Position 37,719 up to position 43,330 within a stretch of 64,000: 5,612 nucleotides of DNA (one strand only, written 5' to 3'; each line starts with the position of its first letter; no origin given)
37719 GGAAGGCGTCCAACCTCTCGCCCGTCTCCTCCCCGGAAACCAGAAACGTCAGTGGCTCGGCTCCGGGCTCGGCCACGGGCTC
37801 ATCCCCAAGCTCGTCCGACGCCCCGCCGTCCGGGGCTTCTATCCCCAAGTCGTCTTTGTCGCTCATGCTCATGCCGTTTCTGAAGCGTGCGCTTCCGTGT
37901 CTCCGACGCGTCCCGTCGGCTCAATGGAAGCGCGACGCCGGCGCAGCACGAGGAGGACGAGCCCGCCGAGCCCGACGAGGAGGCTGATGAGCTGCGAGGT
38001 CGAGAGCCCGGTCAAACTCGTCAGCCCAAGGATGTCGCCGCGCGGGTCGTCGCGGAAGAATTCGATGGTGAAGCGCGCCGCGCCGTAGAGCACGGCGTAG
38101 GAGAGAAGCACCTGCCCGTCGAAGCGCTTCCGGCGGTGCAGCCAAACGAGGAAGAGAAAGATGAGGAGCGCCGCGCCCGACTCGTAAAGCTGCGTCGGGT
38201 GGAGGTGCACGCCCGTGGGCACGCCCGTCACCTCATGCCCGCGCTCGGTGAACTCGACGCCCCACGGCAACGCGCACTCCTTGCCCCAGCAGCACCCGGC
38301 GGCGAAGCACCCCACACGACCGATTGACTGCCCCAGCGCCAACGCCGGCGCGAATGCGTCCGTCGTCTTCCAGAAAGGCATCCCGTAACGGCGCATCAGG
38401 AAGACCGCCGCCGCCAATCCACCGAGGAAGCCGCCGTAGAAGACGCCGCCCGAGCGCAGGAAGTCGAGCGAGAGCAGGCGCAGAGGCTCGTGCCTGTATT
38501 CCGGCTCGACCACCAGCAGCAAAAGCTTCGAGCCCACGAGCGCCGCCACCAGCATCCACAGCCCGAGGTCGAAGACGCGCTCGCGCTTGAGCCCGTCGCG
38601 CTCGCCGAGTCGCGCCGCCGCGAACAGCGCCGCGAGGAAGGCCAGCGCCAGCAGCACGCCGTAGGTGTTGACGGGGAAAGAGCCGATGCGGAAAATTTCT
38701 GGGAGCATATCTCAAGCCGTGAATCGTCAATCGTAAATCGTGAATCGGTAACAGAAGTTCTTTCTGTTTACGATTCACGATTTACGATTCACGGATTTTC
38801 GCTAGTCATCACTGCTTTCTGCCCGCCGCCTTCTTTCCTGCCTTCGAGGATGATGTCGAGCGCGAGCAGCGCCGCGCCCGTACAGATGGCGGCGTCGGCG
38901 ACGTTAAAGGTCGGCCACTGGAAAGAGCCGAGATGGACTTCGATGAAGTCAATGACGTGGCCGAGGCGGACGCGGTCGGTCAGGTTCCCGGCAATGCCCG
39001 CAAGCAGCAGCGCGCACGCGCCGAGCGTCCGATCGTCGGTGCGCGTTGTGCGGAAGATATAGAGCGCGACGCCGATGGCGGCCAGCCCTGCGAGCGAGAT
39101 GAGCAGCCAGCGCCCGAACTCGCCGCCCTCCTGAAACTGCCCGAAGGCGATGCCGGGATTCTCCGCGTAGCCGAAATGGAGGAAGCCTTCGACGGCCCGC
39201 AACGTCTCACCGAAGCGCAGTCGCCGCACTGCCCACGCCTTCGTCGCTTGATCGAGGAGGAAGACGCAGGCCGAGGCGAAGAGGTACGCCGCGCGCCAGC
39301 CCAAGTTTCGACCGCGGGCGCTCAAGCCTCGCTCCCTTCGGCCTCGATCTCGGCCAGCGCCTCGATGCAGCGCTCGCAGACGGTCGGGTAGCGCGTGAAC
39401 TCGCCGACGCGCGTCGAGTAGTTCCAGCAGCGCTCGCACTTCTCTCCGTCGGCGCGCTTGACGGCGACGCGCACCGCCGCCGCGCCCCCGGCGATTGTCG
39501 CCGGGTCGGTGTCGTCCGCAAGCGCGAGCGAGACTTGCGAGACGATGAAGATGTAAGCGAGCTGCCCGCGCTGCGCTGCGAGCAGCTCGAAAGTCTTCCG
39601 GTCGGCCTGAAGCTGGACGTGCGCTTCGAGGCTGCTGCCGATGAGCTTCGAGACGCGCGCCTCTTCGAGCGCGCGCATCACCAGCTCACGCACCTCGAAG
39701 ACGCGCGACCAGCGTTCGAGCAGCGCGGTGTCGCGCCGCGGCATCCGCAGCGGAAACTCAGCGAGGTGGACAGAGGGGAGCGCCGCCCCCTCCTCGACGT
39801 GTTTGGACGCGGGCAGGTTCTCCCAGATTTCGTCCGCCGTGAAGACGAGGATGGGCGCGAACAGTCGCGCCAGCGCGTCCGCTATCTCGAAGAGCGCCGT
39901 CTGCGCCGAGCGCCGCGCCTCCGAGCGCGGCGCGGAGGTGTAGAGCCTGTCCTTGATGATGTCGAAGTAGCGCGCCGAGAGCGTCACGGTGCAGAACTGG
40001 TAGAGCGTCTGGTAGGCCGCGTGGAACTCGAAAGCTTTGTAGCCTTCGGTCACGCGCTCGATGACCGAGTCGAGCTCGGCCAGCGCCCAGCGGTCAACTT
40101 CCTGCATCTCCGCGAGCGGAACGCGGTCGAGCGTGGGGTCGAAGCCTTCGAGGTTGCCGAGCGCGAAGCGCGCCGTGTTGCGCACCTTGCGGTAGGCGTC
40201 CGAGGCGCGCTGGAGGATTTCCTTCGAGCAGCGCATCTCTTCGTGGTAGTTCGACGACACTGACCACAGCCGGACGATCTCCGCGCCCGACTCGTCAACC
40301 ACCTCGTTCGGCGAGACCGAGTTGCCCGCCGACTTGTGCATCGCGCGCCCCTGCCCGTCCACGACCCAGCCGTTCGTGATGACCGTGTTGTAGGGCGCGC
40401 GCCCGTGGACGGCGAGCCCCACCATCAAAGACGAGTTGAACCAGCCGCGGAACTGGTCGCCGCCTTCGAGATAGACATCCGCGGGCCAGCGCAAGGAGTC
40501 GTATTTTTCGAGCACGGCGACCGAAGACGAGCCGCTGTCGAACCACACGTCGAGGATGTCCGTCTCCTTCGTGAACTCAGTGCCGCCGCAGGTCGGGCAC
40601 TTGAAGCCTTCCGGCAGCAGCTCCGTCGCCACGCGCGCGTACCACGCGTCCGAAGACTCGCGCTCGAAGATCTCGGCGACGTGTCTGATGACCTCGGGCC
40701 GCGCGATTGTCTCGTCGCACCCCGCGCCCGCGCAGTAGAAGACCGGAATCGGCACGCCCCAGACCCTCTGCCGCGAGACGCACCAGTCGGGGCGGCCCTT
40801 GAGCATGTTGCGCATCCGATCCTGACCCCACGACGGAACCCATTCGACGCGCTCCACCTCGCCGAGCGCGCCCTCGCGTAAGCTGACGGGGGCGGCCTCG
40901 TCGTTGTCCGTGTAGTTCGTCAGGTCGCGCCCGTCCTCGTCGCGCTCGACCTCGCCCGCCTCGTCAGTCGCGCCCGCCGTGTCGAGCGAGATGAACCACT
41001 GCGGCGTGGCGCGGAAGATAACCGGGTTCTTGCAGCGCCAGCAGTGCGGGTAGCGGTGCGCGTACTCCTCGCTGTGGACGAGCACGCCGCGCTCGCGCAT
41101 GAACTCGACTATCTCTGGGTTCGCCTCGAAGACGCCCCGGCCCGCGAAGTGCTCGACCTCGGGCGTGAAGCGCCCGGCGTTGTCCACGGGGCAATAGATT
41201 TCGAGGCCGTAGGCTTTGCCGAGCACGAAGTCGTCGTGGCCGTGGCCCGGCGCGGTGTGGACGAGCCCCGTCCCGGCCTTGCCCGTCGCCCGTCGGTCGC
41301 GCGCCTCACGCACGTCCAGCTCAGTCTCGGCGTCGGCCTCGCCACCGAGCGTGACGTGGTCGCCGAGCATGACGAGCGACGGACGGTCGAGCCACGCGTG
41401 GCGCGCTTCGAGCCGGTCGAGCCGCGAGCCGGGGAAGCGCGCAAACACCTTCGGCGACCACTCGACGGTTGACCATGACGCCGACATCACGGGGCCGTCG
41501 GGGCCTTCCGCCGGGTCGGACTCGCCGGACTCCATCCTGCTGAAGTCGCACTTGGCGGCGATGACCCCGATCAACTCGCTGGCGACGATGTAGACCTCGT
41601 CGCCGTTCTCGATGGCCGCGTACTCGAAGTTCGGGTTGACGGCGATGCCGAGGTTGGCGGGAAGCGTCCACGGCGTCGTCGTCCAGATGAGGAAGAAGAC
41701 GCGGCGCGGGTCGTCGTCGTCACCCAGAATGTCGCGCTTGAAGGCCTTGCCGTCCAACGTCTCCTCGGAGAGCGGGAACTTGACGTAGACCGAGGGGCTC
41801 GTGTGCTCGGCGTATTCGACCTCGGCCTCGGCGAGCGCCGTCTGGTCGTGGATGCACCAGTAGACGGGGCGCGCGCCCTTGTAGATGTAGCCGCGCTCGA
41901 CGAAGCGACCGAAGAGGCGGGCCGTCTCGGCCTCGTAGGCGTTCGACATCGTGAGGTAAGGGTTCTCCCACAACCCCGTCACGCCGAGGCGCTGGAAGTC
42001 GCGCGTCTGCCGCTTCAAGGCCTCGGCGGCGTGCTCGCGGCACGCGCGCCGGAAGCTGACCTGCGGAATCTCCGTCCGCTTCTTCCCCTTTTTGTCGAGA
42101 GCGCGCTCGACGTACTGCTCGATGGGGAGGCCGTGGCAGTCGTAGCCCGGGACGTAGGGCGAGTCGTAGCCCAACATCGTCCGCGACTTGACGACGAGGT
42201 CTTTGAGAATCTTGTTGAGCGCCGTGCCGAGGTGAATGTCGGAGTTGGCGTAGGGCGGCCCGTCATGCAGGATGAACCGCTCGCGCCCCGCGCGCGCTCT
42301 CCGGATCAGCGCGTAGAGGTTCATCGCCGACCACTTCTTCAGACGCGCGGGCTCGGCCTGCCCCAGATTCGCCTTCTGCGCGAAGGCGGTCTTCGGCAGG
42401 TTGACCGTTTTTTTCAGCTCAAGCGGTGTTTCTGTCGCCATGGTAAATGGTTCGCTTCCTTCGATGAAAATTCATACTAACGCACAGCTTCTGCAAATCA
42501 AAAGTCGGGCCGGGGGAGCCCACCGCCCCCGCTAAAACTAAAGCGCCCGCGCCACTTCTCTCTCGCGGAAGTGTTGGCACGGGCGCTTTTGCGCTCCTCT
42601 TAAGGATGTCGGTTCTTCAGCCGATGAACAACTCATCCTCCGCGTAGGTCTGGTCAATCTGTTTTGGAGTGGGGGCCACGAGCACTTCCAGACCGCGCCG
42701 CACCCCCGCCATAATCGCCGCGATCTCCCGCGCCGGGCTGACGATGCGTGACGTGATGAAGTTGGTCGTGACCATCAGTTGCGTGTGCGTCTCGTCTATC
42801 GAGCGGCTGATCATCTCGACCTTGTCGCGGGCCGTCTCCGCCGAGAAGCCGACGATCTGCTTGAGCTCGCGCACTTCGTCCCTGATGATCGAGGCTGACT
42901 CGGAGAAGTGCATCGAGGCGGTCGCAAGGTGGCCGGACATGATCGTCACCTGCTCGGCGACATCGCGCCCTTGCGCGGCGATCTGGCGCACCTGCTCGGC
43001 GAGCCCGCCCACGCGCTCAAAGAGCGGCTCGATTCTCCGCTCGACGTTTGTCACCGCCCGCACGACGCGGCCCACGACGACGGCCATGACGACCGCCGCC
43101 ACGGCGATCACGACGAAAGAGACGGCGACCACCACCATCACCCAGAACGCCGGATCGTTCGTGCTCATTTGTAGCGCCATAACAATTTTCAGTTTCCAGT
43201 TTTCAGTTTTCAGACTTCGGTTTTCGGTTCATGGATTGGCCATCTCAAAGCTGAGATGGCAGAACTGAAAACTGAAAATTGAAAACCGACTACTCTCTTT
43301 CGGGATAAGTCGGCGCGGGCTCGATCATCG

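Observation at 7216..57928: Family of intergenic hairpins whose arms are degenerate 7-nt tandem repeats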

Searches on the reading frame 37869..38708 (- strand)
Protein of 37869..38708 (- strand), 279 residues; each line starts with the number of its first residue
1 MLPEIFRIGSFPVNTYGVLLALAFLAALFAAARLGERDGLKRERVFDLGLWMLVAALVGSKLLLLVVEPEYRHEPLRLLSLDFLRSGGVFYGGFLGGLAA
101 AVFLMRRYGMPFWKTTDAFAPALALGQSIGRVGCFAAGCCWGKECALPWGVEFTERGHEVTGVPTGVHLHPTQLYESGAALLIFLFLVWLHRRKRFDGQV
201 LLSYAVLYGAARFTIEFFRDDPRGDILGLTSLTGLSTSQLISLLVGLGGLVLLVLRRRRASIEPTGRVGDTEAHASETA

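Call 74: search_protein_families(library=pfam, proteins=[window:37869-38708:-], max_evalue=0.0001)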
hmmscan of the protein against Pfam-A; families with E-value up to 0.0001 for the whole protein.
window:37869-38708:- (279 aa): 1 family
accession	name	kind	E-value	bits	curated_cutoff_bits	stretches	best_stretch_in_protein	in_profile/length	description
PF01790.23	LGT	-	8.5e-62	209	24.9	1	3-254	1-239/240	Prolipoprotein diacylglyceryl transferase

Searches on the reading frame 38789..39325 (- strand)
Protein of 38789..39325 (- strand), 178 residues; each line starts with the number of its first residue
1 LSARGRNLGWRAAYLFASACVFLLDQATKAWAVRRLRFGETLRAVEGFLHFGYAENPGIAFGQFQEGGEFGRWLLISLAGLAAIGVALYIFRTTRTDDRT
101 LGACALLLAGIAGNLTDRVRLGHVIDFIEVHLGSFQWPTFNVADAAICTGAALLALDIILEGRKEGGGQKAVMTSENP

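Call 74: search_protein_families(library=pfam, proteins=[window:38789-39325:-], max_evalue=0.0001)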
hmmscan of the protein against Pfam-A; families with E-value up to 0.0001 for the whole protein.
window:38789-39325:- (178 aa): 1 family
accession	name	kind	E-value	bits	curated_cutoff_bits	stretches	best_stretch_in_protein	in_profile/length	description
PF01252.23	Peptidase_A8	-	6.8e-39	133.7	25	1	19-159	3-141/142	Signal peptidase (SPase) II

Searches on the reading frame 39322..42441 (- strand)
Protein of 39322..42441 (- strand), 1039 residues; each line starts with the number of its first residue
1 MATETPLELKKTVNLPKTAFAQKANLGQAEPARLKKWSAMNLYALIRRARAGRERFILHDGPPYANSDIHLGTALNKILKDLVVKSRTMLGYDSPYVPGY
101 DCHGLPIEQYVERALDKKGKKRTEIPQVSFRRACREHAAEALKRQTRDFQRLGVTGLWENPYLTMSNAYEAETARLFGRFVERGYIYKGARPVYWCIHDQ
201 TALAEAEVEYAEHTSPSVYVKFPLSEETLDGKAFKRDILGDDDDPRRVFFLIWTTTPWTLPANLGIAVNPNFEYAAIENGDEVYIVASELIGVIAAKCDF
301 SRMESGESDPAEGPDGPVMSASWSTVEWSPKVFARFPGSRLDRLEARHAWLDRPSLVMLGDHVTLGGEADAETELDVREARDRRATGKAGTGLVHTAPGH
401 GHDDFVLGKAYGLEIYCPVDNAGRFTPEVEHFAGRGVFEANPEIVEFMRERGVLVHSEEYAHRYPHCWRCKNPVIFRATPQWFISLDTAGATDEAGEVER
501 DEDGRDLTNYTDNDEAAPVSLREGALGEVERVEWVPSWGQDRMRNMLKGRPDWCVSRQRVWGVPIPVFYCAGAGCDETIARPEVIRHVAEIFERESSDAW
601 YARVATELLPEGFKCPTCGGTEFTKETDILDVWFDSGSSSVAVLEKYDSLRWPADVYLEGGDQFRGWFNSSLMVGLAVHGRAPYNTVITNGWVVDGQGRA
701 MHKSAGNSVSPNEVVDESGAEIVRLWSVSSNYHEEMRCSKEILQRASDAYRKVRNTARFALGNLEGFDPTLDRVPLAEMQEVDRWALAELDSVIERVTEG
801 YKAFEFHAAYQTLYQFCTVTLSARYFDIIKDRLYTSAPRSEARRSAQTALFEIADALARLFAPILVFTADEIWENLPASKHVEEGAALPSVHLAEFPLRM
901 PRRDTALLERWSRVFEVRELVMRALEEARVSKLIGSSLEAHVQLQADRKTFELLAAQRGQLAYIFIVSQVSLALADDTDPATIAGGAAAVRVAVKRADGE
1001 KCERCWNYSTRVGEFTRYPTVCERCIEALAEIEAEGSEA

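Call 9: search_protein_families(library=pfam, proteins=[window:39322-42441:-])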
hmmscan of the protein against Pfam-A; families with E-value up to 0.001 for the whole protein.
window:39322-42441:- (1039 aa): 6 families
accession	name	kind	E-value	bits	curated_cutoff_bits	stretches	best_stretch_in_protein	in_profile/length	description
PF00133.28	tRNA-synt_1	-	1.7e-122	409.6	22.7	1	33-738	2-413/414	tRNA synthetases class I (I, L, M and V)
PF08264.19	Anticodon_1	-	4.5e-32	111.4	25.1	1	783-943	1-147/148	Anticodon-binding domain of tRNA ligase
PF09334.17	tRNA-synt_1g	-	2.7e-15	56.4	20.1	1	63-209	8-136/391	tRNA synthetases class I (M)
PF06827.20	zf-FPG_IleRS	-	2.7e-08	33.9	21.3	1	999-1027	1-29/30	Zinc finger found in FPG and IleRS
PF01921.24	tRNA-synt_1f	-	9.5e-05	21.9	27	1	681-757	265-339/360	tRNA synthetases class I (K)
PF01406.26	tRNA-synt_1e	-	0.00022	21.1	27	0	676-746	230-299/301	tRNA synthetases class I (C) catalytic domain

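Call 10: find_related_loci(query=window:39322-42441:-, collection=genome_contigs, flank=10000)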
Query window:39322-42441:- (1039 aa) in genome_contigs; peptide patterns used: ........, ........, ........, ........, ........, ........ (x = any residue, [..] = any of these).
600 stretches matched a pattern (row limit reached: there are more); 597 encode a relative of the query (tblastn E <= 1e-3); the best 80 are kept; 80 distinct loci.
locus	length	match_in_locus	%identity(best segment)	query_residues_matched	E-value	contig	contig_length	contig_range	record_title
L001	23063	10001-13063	83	1-1036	0e+0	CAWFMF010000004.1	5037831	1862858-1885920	MAG: uncultured Acidobacteriota bacterium isolate MFD04212.bin.1.294 genome assembly, contig: contig_41, whole genome sh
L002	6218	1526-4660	73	1-1036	0e+0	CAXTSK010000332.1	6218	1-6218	MAG TPA_asm: uncultured Pyrinomonadaceae bacterium isolate public_SRR14721938_metawrap_bin.1 genome assembly, contig: pu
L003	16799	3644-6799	74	1-1036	0e+0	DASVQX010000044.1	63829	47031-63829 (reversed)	MAG TPA_asm: Pyrinomonadaceae bacterium isolate SMAG_U3219 k141_94478, whole genome shotgun sequence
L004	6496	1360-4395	75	1-1035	0e+0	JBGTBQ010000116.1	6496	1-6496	MAG: Pyrinomonadaceae bacterium isolate JTS-RE10 k141_2692786, whole genome shotgun sequence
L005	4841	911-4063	73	1-1035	0e+0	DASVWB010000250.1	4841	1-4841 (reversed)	MAG TPA_asm: Pyrinomonadaceae bacterium isolate SMAG_U3359 k141_575540, whole genome shotgun sequence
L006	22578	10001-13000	72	1-1036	0e+0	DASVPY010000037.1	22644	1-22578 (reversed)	MAG TPA_asm: Pyrinomonadaceae bacterium isolate SMAG_U3191 k141_395727, whole genome shotgun sequence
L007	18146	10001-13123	74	1-1036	0e+0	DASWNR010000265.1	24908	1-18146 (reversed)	MAG TPA_asm: Pyrinomonadaceae bacterium isolate SMAG_U3419 k141_321160, whole genome shotgun sequence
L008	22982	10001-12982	71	1-1039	0e+0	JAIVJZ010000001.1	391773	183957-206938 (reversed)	MAG: Acidobacteria bacterium isolate MAG9 MTG9_8, whole genome shotgun sequence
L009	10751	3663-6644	71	1-1029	0e+0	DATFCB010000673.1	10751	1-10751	MAG TPA_asm: Pyrinomonadaceae bacterium isolate SMAG_U8543 k141_2039650, whole genome shotgun sequence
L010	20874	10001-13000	71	1-1035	0e+0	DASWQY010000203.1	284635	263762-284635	MAG TPA_asm: Pyrinomonadaceae bacterium isolate SMAG_U3507 k141_1410887, whole genome shotgun sequence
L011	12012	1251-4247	71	4-1039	0e+0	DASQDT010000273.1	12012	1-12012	MAG TPA_asm: Pyrinomonadaceae bacterium isolate SMAG_U11734 k141_142129, whole genome shotgun sequence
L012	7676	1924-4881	67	1-1034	0e+0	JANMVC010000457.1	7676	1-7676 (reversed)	MAG: Pyrinomonadaceae bacterium isolate SOY_1_B_metabat.116 SOY_1_B_k141_618596, whole genome shotgun sequence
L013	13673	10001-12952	68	1-1035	0e+0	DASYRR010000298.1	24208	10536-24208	MAG TPA_asm: Pyrinomonadaceae bacterium isolate SMAG_U4516 k141_3291343, whole genome shotgun sequence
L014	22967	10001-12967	68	1-1033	0e+0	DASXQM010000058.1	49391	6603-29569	MAG TPA_asm: Pyrinomonadaceae bacterium isolate SMAG_U4613 k141_2170972, whole genome shotgun sequence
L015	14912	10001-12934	68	1-1033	0e+0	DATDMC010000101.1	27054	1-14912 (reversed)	MAG TPA_asm: Pyrinomonadaceae bacterium isolate SMAG_U400 k141_1105909, whole genome shotgun sequence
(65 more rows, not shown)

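Call 32: find_encoding_contigs(protein=window:39322-42441:-, flank=10000, max_places=10)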
Protein window:39322-42441:- (1039 aa): no gene with exactly this product is on record in the collection.

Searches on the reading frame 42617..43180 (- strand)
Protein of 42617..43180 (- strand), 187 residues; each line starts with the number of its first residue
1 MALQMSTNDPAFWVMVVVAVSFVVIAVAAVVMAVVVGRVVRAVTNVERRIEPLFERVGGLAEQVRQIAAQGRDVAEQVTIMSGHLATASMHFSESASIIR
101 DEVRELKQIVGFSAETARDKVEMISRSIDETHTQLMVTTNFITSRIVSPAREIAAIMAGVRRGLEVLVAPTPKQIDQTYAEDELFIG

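Call 31: find_encoding_contigs(protein=window:42617-43180:-, flank=10000, max_places=10)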
Protein window:42617-43180:- (187 aa): no gene with exactly this product is on record in the collection.
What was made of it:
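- Tried and rejected: Two queries found nothing, probably because the start codons were called differently (calls 31, 32).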

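Call 74: search_protein_families(library=pfam, proteins=[window:42617-43180:-], max_evalue=0.0001)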
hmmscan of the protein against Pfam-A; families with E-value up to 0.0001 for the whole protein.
window:42617-43180:- (187 aa): 1 family
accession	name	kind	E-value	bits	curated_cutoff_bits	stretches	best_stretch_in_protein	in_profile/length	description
PF06103.16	DUF948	-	5.2e-05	23.8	37.2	1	16-82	4-67/89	Bacterial protein of unknown function (DUF948)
